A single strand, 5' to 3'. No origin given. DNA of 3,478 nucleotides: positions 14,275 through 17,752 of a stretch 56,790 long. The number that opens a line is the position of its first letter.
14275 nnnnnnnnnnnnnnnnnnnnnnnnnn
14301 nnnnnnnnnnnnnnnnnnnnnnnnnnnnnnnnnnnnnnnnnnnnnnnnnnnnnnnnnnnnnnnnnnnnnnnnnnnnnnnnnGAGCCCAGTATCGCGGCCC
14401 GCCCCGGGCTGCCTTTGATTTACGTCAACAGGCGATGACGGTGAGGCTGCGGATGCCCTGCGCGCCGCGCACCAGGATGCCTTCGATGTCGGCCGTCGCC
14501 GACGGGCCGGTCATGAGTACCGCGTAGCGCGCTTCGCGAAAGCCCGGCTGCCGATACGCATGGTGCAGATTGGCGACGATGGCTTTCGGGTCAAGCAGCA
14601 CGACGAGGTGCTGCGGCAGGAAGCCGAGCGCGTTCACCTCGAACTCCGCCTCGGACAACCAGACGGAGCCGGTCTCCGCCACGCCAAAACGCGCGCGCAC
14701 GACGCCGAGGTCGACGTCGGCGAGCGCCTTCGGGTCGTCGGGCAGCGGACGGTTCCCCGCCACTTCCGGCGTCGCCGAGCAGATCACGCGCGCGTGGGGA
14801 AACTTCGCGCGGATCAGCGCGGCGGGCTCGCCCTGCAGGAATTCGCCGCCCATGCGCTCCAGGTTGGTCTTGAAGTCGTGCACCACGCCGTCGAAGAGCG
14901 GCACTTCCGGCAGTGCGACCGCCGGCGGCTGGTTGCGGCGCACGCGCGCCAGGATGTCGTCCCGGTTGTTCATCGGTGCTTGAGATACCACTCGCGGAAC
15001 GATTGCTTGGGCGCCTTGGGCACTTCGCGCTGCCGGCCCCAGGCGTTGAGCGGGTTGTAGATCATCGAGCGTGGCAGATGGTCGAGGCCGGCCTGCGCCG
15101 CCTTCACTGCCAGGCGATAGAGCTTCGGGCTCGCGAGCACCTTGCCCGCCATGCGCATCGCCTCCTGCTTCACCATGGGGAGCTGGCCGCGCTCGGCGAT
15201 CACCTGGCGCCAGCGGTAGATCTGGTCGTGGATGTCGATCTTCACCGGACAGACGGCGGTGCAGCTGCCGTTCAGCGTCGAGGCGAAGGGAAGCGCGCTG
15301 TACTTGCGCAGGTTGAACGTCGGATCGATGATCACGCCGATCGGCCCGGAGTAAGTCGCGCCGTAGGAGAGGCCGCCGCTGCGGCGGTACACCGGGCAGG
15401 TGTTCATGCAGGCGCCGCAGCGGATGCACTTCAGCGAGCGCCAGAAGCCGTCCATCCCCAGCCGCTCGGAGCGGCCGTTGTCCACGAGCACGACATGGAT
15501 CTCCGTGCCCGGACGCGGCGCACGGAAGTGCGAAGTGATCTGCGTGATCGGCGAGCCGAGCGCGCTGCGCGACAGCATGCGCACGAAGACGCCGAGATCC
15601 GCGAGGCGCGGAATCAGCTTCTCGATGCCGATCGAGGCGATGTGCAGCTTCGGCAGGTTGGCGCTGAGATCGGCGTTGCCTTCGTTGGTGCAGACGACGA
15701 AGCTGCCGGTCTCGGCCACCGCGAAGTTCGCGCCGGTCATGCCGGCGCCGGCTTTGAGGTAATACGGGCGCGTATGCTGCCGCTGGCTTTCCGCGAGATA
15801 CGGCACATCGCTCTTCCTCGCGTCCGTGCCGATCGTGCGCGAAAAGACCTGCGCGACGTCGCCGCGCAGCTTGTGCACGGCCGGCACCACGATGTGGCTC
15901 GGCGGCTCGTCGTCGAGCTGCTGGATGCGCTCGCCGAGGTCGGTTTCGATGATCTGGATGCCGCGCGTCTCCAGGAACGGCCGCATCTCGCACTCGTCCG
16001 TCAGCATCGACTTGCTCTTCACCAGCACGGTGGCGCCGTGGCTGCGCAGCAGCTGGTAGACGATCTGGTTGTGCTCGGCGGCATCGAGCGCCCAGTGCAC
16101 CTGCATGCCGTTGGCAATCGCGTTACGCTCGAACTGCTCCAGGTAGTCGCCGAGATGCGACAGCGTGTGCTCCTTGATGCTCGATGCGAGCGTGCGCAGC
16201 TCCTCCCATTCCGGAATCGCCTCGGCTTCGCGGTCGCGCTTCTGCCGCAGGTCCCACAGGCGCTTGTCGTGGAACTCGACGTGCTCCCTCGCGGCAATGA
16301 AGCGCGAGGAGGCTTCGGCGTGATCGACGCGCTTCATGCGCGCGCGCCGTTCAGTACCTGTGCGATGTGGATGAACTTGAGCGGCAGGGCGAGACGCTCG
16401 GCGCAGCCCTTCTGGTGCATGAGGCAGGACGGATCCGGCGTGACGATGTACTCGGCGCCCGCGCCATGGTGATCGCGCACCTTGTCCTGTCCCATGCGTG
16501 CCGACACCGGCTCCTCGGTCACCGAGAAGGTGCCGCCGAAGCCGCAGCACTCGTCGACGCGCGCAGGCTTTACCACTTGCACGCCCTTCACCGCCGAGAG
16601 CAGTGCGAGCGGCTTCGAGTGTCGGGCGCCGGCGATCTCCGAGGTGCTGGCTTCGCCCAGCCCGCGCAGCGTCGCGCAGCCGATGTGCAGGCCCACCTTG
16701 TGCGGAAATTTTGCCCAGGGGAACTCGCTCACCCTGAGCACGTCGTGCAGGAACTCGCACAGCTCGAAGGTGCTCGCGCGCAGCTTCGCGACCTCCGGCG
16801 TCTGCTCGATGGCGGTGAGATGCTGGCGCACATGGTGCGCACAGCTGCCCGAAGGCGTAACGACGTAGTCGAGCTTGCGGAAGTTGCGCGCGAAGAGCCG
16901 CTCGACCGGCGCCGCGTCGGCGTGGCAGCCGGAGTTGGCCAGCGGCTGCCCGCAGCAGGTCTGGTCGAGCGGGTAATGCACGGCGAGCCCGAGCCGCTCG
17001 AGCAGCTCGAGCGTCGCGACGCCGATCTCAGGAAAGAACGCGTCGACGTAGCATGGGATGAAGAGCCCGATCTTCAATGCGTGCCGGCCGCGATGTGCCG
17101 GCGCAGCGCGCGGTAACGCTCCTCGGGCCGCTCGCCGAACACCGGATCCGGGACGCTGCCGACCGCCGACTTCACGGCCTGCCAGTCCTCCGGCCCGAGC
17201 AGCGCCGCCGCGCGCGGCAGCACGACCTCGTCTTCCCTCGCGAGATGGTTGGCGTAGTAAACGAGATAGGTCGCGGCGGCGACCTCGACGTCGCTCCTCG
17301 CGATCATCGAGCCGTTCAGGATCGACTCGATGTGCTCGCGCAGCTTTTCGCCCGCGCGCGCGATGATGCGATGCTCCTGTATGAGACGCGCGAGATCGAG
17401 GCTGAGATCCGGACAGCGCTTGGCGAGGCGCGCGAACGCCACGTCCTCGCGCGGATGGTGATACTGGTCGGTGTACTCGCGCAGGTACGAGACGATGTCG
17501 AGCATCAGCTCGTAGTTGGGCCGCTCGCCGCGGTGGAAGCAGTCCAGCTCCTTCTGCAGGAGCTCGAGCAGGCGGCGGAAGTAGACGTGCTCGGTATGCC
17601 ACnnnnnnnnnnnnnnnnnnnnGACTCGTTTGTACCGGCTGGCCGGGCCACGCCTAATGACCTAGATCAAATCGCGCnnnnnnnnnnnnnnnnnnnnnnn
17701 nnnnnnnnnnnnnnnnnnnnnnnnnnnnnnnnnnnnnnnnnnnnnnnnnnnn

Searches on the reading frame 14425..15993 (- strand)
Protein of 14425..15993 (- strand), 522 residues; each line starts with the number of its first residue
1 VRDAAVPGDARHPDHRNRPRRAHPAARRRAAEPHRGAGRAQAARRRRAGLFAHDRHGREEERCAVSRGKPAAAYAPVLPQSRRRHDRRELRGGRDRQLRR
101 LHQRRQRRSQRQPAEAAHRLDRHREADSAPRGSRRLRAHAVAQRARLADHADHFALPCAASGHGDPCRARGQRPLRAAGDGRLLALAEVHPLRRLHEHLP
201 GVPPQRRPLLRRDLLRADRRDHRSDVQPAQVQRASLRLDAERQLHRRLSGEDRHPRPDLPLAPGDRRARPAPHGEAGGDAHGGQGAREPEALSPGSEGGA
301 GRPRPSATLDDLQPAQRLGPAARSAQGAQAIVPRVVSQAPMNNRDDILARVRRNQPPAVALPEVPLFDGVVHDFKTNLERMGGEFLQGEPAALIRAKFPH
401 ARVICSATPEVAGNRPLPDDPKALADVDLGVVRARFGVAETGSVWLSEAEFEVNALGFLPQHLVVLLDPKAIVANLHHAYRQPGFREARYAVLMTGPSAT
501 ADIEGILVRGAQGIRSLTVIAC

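Call 43: search_protein_families(library=pfam, proteins=[window:14425-15993:-], max_evalue=0.00001)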
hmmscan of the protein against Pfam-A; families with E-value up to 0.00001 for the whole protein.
window:14425-15993:- (522 aa): 1 family
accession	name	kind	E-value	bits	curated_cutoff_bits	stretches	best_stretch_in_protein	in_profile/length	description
PF02589.21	LUD_dom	-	1.8e-13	51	22.6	1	424-520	82-187/189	LUD domain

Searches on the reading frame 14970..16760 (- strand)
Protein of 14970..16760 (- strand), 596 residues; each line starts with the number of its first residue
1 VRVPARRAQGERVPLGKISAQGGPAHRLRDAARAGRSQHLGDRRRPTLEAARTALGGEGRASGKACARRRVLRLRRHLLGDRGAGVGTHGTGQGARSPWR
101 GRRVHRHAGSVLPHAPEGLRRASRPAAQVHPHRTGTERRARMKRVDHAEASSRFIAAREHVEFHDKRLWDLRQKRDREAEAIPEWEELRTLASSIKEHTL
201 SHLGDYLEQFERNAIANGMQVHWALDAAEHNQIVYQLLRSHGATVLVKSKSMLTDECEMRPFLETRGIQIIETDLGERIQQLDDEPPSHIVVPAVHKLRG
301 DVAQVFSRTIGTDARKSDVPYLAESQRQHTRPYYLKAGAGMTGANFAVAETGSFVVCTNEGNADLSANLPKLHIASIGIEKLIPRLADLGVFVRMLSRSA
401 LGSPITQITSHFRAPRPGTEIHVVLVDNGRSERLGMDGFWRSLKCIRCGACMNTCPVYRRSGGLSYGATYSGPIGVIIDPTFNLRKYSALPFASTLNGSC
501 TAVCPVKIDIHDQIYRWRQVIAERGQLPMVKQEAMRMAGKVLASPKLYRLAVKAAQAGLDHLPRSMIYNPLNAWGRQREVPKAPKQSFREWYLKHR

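Call 21: search_protein_families(library=pfam, proteins=[window:14970-16760:-], max_evalue=0.00001)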
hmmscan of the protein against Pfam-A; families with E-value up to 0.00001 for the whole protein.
window:14970-16760:- (596 aa): 4 families
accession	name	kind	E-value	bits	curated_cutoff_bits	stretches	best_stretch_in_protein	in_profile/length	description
PF02589.21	LUD_dom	-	4.8e-35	121.4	22.6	1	207-426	1-175/189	LUD domain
PF13183.11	Fer4_8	-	1.7e-11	44.9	27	1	443-508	3-68/68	4Fe-4S dicluster domain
PF11870.13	LutB_C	-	1.5e-08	35.3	26.8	1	528-594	24-85/88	Lactate utilisation protein B, C-terminal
PF13237.11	Fer4_10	-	1.3e-06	28.6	25.5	0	444-465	8-22/53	4Fe-4S dicluster domain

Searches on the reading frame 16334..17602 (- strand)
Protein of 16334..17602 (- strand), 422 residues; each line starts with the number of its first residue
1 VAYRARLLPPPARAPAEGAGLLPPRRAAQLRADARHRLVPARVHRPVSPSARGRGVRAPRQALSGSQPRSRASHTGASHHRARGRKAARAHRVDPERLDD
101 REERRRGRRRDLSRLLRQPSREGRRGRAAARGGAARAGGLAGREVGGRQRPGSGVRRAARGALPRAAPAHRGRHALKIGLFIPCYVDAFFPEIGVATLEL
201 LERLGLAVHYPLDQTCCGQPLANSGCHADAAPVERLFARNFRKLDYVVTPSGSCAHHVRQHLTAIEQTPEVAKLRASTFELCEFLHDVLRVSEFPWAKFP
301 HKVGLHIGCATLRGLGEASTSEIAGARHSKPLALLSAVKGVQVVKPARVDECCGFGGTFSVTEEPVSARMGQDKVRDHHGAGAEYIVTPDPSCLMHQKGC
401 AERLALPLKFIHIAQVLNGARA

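Call 43: search_protein_families(library=pfam, proteins=[window:16334-17602:-], max_evalue=0.00001)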
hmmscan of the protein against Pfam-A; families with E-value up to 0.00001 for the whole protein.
window:16334-17602:- (422 aa): 1 family
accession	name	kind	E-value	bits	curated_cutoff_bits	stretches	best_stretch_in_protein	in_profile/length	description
PF02754.22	CCG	-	1.8e-28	98.9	20.6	2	303-396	1-83/85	Cysteine-rich domain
